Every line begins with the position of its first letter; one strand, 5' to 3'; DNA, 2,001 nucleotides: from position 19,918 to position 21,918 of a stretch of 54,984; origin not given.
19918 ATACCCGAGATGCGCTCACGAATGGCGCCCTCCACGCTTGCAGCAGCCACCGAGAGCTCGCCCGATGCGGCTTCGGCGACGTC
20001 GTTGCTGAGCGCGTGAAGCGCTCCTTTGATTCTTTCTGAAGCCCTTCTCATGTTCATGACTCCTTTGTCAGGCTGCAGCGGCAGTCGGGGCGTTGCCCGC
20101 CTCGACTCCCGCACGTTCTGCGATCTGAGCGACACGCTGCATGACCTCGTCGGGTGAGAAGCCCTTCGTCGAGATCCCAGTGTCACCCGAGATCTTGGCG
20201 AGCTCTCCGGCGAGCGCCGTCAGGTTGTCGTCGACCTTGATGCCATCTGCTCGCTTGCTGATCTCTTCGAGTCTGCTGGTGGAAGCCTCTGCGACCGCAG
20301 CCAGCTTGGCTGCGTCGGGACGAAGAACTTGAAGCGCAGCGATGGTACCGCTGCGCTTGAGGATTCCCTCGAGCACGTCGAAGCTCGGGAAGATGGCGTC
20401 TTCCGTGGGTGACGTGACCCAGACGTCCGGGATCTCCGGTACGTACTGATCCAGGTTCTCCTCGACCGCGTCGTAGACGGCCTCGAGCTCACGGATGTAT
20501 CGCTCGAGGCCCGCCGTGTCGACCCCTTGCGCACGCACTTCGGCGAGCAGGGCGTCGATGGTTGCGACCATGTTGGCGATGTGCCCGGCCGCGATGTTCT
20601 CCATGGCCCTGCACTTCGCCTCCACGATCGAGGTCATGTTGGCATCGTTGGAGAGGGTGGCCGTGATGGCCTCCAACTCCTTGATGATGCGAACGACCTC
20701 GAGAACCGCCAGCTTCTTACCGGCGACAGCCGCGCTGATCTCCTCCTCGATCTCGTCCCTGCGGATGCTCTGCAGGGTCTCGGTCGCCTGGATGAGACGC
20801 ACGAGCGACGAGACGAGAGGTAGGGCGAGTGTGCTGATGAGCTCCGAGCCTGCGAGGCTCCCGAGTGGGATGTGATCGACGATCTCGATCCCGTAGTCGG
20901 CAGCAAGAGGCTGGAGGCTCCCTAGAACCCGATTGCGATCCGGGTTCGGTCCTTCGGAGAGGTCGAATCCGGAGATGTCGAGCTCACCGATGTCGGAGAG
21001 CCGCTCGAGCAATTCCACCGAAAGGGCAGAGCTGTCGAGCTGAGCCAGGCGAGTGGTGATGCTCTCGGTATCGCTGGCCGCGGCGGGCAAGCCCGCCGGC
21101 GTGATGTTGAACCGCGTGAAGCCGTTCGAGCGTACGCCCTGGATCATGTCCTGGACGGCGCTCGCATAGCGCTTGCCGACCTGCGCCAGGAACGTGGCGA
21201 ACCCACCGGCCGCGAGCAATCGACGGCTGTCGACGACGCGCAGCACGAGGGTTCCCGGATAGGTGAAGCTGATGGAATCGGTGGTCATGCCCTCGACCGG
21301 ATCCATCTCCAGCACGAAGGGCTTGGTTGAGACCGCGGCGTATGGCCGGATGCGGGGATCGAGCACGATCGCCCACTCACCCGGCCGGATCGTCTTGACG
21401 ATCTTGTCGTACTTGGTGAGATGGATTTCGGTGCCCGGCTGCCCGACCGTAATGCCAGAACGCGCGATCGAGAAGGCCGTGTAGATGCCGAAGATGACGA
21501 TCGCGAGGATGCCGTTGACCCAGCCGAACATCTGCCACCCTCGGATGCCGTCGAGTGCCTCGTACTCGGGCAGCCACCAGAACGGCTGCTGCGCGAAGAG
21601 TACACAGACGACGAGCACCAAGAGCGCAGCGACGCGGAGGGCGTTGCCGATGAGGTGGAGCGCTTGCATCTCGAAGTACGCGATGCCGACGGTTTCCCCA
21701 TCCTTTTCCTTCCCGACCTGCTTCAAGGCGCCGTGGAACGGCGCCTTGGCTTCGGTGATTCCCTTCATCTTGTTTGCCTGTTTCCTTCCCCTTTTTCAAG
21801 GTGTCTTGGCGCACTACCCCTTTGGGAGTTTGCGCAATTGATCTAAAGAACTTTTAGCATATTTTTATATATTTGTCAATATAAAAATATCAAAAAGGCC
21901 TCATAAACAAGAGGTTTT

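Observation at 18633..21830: Sharply GC-rich 3.2-kb island encoding a flotillin-like/SPFH protein pair plus a coiled-coil protein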

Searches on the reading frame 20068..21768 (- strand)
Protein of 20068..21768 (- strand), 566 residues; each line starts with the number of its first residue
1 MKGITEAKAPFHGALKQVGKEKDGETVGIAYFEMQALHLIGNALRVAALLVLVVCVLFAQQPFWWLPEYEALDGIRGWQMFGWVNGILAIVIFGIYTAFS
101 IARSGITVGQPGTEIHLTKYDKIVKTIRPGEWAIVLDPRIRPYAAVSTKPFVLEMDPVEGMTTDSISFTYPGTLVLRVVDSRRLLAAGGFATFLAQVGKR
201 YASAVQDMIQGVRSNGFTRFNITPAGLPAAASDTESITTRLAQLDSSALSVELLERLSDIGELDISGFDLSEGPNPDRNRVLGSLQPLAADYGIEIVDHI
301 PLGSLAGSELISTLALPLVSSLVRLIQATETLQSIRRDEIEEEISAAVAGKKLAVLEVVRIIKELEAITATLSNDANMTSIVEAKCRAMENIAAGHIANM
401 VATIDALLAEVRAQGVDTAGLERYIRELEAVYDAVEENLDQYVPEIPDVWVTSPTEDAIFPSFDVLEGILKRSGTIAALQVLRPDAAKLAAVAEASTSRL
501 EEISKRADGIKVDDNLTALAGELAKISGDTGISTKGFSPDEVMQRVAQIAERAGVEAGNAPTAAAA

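Call 3: search_protein_families(library=pfam, proteins=[window:20068-21768:-], max_evalue=1)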
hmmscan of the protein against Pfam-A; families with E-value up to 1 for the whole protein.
window:20068-21768:- (566 aa): 3 families
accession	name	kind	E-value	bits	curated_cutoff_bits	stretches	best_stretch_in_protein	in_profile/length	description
PF01145.31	Band_7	-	0.0022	18.5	23.6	1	117-210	11-104/176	SPFH domain / Band 7 family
PF06271.18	RDD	-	0.27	12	24.1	1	45-117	7-82/137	RDD family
PF10508.15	Proteasom_PSMB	-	0.3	10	23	1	317-401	66-148/499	Proteasome non-ATPase 26S subunit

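Call 12: find_encoding_contigs(protein=window:20068-21768:-, flank=10000, max_places=10)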
Protein window:20068-21768:- (566 aa): 5 contigs read that carry it; 3 places shown.
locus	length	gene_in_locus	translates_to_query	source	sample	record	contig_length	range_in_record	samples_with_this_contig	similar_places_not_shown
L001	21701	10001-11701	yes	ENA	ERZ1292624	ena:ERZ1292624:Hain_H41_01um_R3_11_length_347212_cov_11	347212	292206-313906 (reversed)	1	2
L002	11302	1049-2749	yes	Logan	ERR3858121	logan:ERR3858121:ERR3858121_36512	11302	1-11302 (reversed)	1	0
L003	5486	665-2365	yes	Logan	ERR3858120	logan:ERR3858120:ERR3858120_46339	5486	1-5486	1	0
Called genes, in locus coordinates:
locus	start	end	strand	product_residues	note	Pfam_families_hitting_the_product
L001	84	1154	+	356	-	PF03602:Cons_hypoth95 (faint), PF02086:MethyltransfD12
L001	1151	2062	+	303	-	PF02086:MethyltransfD12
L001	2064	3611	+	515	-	PF09491:RE_AlwI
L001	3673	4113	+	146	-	-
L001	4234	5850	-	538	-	PF04024:PspC, PF22571:LiaI-LiaF-TM_PspC, PF10988:DUF2807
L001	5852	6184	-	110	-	PF03551:PadR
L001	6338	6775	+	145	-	PF06983:3-dmu-9_3-mt, PF00903:Glyoxalase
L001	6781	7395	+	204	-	-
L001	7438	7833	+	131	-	PF07237:DUF1428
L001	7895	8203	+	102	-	-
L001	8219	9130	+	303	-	PF00903:Glyoxalase (faint), PF06983:3-dmu-9_3-mt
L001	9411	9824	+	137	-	PF08818:DUF1801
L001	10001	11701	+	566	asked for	-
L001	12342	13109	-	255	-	-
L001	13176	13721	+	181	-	-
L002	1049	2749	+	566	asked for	-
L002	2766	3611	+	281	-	PF01145:Band_7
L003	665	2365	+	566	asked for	-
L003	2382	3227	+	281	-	PF01145:Band_7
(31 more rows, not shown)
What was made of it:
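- In the window an AlwI-type restriction-modification system lies 6 kb away (call 12).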

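Call 15: search_protein_families(library=padloc, proteins=[window:20068-21768:-], max_evalue=1)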
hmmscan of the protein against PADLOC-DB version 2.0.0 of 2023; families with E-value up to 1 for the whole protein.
window:20068-21768:- (566 aa): 0 families

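Call 16: search_protein_families(library=ncbifam, proteins=[window:20068-21768:-], max_evalue=1)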
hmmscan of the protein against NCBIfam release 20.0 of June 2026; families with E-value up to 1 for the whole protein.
window:20068-21768:- (566 aa): 0 families

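Call 17: find_homologous_proteins(query=window:20068-21768:-)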
Query window:20068-21768:- (566 aa): 15 proteins with E <= 0.001 among 8000 candidates.
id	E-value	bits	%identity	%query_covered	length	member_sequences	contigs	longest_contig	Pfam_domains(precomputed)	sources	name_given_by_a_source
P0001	0.0e+0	1217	100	100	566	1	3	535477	-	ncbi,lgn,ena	ncbi:MAG: hypothetical protein AAB367_02705 [Patescibacteria group bacterium]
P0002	4.0e-133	463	43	98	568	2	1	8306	-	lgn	-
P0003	4.5e-131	456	43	98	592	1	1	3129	-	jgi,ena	-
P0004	2.5e-130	454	40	99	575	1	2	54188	-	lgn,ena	-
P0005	1.8e-110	388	41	97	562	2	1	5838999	-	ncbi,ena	-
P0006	9.6e-107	376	39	99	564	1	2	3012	-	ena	-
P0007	1.7e-106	375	40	98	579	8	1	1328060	PF01145.32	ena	-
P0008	9.8e-104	366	39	98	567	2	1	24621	-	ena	-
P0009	3.9e-103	364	39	98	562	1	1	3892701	-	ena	-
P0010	4.6e-103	364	39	98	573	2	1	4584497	-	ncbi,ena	-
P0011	5.7e-103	364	39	98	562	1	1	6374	-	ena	-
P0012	7.3e-103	363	39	98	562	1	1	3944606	-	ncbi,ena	-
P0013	1.3e-102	362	39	98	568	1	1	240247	-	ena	-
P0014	1.7e-102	362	38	98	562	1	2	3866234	-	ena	-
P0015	2.4e-101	358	38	98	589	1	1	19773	-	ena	-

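Call 24: find_related_loci(query=A2, collection=genome_contigs, flank=8000)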
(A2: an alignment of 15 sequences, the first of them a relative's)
Query A2 (566 aa) in genome_contigs; peptide patterns used: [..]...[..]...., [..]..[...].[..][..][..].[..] (x = any residue, [..] = any of these).
85 stretches matched a pattern; 13 encode a relative of the query (tblastn E <= 1e-3); 12 distinct loci.
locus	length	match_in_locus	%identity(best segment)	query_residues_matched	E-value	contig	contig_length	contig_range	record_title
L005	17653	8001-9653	40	3-556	6e-126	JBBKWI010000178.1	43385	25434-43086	MAG: Candidatus Sericytochromatia bacterium isolate metabat_bins.305 k119_2181619, whole genome shotgun sequence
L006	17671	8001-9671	40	3-558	5e-123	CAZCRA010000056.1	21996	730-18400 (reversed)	MAG TPA_asm: uncultured Verrucomicrobiales bacterium isolate SRP141376_co5_28 genome assembly, contig: NODE_5680_length_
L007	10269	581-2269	41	3-559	6e-121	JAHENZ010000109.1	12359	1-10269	MAG: Salinivenus sp. isolate BinSanityLC-kmean-bin_85-bin_0 c_000002864785, whole genome shotgun sequence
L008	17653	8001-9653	38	3-556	1e-115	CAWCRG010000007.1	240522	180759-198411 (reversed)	MAG: Candidatus Sericytochromatia bacterium isolate MFD03250.bin.2.6 genome assembly, contig: contig_19757, whole genome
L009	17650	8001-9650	38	3-553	1e-113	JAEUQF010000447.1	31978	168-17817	MAG: Bryobacterales bacterium isolate new MAG-244 k141_3340327, whole genome shotgun sequence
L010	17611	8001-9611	41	1-550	2e-113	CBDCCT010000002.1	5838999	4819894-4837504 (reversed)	MAG: Trueperaceae bacterium isolate c2c2e3e6-f29b-4b81-aa4a-bcf5d649deb7 genome assembly, contig: contig_2, whole genome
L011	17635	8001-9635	39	1-553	2e-110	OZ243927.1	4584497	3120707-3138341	MAG: Trueperaceae bacterium isolate 5b6657fa-4255-4ed3-9929-6c8d954eddd0 genome assembly, chromosome: 1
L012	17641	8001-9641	39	1-555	2e-105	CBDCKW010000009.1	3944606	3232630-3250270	MAG: Truepera sp. isolate d29c2d1a-40d0-4f4a-a265-74dafcd76d26 genome assembly, contig: chromosome_2, whole genome shotg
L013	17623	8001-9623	40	1-554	6e-105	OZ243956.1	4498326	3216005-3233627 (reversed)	MAG: Trueperaceae bacterium isolate c677a3b3-0259-4ed6-b6d3-5a32602db3a7 genome assembly, chromosome: 1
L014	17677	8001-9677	38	1-565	1e-103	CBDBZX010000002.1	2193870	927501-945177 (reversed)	MAG: Trueperaceae bacterium isolate 851dab16-1e24-419a-b22b-846ea9557ba3 genome assembly, contig: contig_2, whole genome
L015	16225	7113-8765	38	3-556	2e-118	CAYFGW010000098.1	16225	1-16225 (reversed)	MAG TPA_asm: uncultured Candidatus Sericytochromatia bacterium isolate ERP003628_co1_38 genome assembly, contig: NODE_18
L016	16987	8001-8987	37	118-415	4e-48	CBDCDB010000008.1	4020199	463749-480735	MAG: Truepera sp. isolate a439da2a-a1a7-49fd-9a1e-efe41fcb63e2 genome assembly, contig: contig_5, whole genome shotgun s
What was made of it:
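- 20068..21768 (-): g1, the 'A' subunit of the SPFH pair (566 aa). It has a small N-terminal beta element, two hydrophobic helices (about 39-57 and 84-106), an SPFH alpha/beta domain (about 106-301), and then about 250 residues of long helices. NCBI locus tag AAB367_02705, annotated 'hypothetical protein'. Homologs are 37-43% identical over residues 1-556 (calls 17, 24).
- The distribution is patchy and HGT-like across at least five phyla (call 24).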

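Call 33: search_solved_structures(query=A2, max_evalue=1)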
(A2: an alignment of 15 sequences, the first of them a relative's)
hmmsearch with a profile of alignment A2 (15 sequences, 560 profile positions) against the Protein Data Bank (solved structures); distinct sequences matched with E-value up to 1: 4.
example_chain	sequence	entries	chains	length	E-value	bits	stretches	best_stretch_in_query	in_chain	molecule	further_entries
9tqb_H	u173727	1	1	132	0.09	14.4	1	367-438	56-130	Biogenesis of lysosome-related organelles complex 1 subunit 2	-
9upf_A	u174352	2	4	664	0.57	11.8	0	460-548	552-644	Cyclic nucleotide-gated channel alpha-2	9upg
7jh6_A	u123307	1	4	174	0.72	11.5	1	419-520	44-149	Two-domain di-Zn(II) and porphyrin-binding protein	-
6rnz_A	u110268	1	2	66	0.8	11.3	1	256-300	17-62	HTH-type transcriptional regulator DdrOC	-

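Call 44: predict_structure(alignment_id=A2)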
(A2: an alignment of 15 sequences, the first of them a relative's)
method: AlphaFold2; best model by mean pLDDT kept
length: 566 residues; sequences in the alignment: 15
mean_pLDDT: 62.2   pTM: 0.41
mean pLDDT of the five models: 62.2, 55.2, 54.3, 53.7, 49.7
residues with pLDDT >= 90: 0; 70-90: 191; 50-70: 210; < 50: 165
segments of 3 or more residues with pLDDT < 50: 215-250, 252-257, 259-275, 305-328, 332-334, 338-356, 372-375, 443-464, 528-537, 554-566
pLDDT, mean of each block of 10 residues (from residue 1): 69 72 76 67 81 75 63 62 77 84 77 84 82 79 84 79 62 83 86 86 80 47 34 44 46 48 36 53 84 84 49 39 48 48 41 46 52 50 57 61 65 55 65 67 46 44 52 64 65 65 68 67 52 45 59 46 37
secondary structure, 60 per line:
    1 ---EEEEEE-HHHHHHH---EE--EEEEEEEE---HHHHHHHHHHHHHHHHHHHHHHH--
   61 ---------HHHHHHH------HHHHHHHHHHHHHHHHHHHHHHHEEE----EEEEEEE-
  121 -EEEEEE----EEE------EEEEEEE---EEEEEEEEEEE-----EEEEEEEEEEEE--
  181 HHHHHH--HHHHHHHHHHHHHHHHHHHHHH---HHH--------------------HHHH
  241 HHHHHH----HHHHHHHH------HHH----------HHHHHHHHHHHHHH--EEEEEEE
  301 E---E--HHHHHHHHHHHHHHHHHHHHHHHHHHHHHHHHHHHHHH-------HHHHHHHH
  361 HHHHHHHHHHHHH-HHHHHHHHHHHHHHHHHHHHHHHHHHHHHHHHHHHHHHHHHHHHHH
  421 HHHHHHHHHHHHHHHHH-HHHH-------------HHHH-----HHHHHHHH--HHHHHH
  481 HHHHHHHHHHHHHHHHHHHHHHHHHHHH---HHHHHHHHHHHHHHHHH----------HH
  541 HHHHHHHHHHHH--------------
elements in order: E4-9 H11-17 E25-32 H36-58 H70-76 H83-105 E106-108 E113-119 E122-127 E132-134 E141-147 E151-161 E167-178 H181-186 H189-210 H237-246 H251-258 H278-291 E294-301 H308-345 H353-373 H375-437 H439-442 H456-459 H465-472 H475-508 H512-528 H539-552
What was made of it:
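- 20068..21768 (-): AF2 model in call 44.
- The g1 model is of moderate quality (mean pLDDT 62), and its Pfam score is below the cutoff (calls 3, 44).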

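Call 48: fold_search(model_id=the predicted structure, library=pdb)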
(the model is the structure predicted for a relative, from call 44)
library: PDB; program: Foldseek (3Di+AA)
matches with E <= 10: 288; with E <= 0.001: 62
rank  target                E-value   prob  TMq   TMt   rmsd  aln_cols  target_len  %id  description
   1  7vhq_G                8.0e-11  1.00  0.26  0.46  47.8       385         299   14  Structural insights into the membrane microdomain organization by SPFH family proteins (released 2022-01-19)
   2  9oh9_B                1.2e-10  1.00  0.31  0.62   8.3       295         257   11  Human Stomatin Complex in Native Membrane Vesicles (released 2025-08-13)
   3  8z5g_A                1.4e-10  1.00  0.28  0.55  42.4       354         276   17  Cryo-EM structure of E.coli SPFH-NfeD family protein complex QmcA-YbbJ (released 2024-08-21)
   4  9z7u_C                3.9e-10  1.00  0.32  0.60   8.7       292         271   13  Human Stomatin - C8 Symmetry (released 2026-02-25)
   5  9z7u_B                3.9e-10  1.00  0.31  0.59   8.8       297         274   12  Human Stomatin - C8 Symmetry (released 2026-02-25)
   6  9oh9_A                5.3e-10  1.00  0.31  0.62   8.4       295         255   12  Human Stomatin Complex in Native Membrane Vesicles (released 2025-08-13)
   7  8rrh_A                8.9e-10  1.00  0.28  0.54  18.3       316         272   12  The human prohibitin complex (released 2024-12-18)
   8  7vhq_E                1.6e-09  1.00  0.26  0.51  49.0       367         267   15  Structural insights into the membrane microdomain organization by SPFH family proteins (released 2022-01-19)
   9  7wi3_C                8.3e-09  1.00  0.29  0.51  24.8       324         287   11  Cryo-EM structure of E.Coli FtsH-HflkC AAA protease complex (released 2022-06-01)
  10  9paw_XB               8.8e-09  1.00  0.25  0.47  47.9       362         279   12  Cryo-EM structure of the engineered HflK/C variant stabilized in the closed conformation via disulfide bond crosslink (released 2026-03-04)
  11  8rrh_B                9.3e-09  1.00  0.27  0.49  13.1       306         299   10  The human prohibitin complex (released 2024-12-18)
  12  9zd2_E                1.2e-08  1.00  0.23  0.61   9.5       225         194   12  C1 local refinement of aquaporin 1 bound to endogenous human stomatin (released 2026-02-25)
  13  9paw_XD               1.3e-08  1.00  0.25  0.48  48.1       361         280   12  Cryo-EM structure of the engineered HflK/C variant stabilized in the closed conformation via disulfide bond crosslink (released 2026-03-04)
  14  9paw_XX               1.6e-08  1.00  0.26  0.47  27.8       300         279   13  Cryo-EM structure of the engineered HflK/C variant stabilized in the closed conformation via disulfide bond crosslink (released 2026-03-04)
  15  9cz2_XA               1.9e-08  1.00  0.26  0.49  45.3       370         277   14  Cryo-EM structure of a nautilus-like HflK/C assembly in complex with FtsH AAA protease (released 2024-11-13)
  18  9l3g_A                5.8e-08  1.00  0.25  0.33  89.4       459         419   12  Structure of the flotillin complex (released 2025-12-24)
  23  9bq2_A                2.4e-07  1.00  0.24  0.33  91.2       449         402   11  Structure of the flotillin complex in a native membrane environment (released 2024-07-24)
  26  9l3g_a                2.8e-07  1.00  0.24  0.34  88.8       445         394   12  Structure of the flotillin complex (released 2025-12-24)
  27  9bq2_B                4.0e-07  1.00  0.24  0.31  91.3       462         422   14  Structure of the flotillin complex in a native membrane environment (released 2024-07-24)
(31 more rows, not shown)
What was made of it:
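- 20068..21768 (-): Foldseek to HflK/C 7vhq, stomatin 9oh9 and QmcA 8z5g gives E 8e-11 to 1e-10 (call 48).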

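Call 51: find_encoding_contigs(protein=P0002, flank=8000, max_places=2)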
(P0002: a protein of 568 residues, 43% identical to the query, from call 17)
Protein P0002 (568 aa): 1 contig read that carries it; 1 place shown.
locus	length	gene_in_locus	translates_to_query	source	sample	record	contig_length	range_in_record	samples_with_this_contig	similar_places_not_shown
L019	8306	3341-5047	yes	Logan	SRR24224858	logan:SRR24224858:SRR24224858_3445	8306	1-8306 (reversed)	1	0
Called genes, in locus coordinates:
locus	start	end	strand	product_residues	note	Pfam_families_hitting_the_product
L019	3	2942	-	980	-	?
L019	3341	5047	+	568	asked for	-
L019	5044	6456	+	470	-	-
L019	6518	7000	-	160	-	PF13180:PDZ_2, PF00595:PDZ (weak), PF17820:PDZ_6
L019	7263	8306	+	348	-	?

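Call 52: find_encoding_contigs(protein=P0004, flank=8000, max_places=2)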
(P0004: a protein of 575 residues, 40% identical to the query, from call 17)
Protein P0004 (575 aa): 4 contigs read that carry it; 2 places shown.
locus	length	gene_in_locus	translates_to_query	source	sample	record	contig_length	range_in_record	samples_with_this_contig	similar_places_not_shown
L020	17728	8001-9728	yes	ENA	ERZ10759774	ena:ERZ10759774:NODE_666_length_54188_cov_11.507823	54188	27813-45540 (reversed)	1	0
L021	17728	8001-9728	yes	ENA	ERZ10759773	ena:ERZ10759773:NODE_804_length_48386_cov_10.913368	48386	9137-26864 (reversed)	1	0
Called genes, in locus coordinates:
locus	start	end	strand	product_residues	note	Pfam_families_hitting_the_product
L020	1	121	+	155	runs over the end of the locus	PF08378:NERD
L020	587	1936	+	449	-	PF02463:SMC_N (faint), PF13304:AAA_21, PF13175:AAA_15 (weak), PF13304:AAA_21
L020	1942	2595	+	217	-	PF13707:RloB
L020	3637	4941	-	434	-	PF13191:AAA_16 (faint), PF13173:AAA_14, PF13635:DUF4143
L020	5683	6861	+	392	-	PF03663:Glyco_hydro_76 (faint), PF07221:GlcNAc_2-epim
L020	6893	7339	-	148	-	PF01934:HepT-like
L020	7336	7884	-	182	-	PF01909:NTP_transf_2, PF18765:Polbeta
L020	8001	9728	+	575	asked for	-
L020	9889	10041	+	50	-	-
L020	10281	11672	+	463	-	PF01145:Band_7 (weak)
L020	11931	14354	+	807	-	PF01257:2Fe-2S_thioredx, PF01512:Complex1_51K, PF10589:NADH_4Fe-4S, PF12838:Fer4_7, PF13187:Fer4_9 (weak), PF13237:Fer4_10 (weak), PF14697:Fer4_21, PF00037:Fer4 (weak), +1 more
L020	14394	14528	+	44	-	-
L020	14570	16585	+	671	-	PF00070:Pyr_redox (faint), PF13510:Fer2_4, PF14691:Fer4_20, PF01262:AlaDh_PNT_C (faint), PF01266:DAO, PF01494:FAD_binding_3 (weak), PF07992:Pyr_redox_2, PF13450:NAD_binding_8, +1 more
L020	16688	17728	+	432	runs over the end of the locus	PF13579:Glyco_trans_4_4, PF13439:Glyco_transf_4, PF20706:GT4-conflict, PF00534:Glycos_transf_1, PF13692:Glyco_trans_1_4, PF13524:Glyco_trans_1_2 (weak)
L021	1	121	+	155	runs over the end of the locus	PF08378:NERD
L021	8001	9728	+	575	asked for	-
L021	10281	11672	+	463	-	PF01145:Band_7 (weak)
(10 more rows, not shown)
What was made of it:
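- One homologous locus sits beside HepT/MNT, AAA_21-RloB and NERD genes (call 52).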

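Call 53: find_encoding_contigs(protein=P0005, flank=8000, max_places=2)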
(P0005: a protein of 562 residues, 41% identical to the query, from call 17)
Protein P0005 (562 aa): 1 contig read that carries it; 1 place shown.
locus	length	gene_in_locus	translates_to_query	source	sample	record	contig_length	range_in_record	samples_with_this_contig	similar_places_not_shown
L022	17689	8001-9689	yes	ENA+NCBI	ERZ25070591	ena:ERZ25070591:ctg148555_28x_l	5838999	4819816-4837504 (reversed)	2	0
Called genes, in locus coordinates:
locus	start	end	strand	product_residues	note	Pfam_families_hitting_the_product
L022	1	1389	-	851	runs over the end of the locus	PF02739:5_3_exonuc_N, PF01367:5_3_exonuc, PF09281:Taq-exonuc, PF00476:DNA_pol_A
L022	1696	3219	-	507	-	PF00587:tRNA-synt_2b, PF03129:HGTP_anticodon, PF09180:ProRS-C_1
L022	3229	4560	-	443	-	PF10092:DUF2330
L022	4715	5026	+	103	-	PF03551:PadR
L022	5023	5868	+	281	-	PF13464:RodZ_C (weak)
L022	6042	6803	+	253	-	PF13396:PLDc_N (weak), PF12895:ANAPC3 (faint), PF14559:TPR_19 (faint), PF13428:TPR_14 (weak), PF13432:TPR_16 (faint)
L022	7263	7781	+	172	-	-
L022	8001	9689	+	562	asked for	-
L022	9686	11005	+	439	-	-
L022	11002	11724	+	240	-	PF00106:adh_short, PF08659:KR, PF13561:adh_short_C2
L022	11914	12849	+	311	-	PF03401:TctC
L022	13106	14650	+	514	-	PF01970:TctA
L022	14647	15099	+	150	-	PF07331:TctB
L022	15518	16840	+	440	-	PF13041:PPR_2 (faint), PF13812:PPR_3, PF12854:PPR_1 (faint)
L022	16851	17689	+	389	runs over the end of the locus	PF13378:MR_MLE_C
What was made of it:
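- Other loci have housekeeping neighbours, such as ProRS, PolA and TctABC (call 53).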
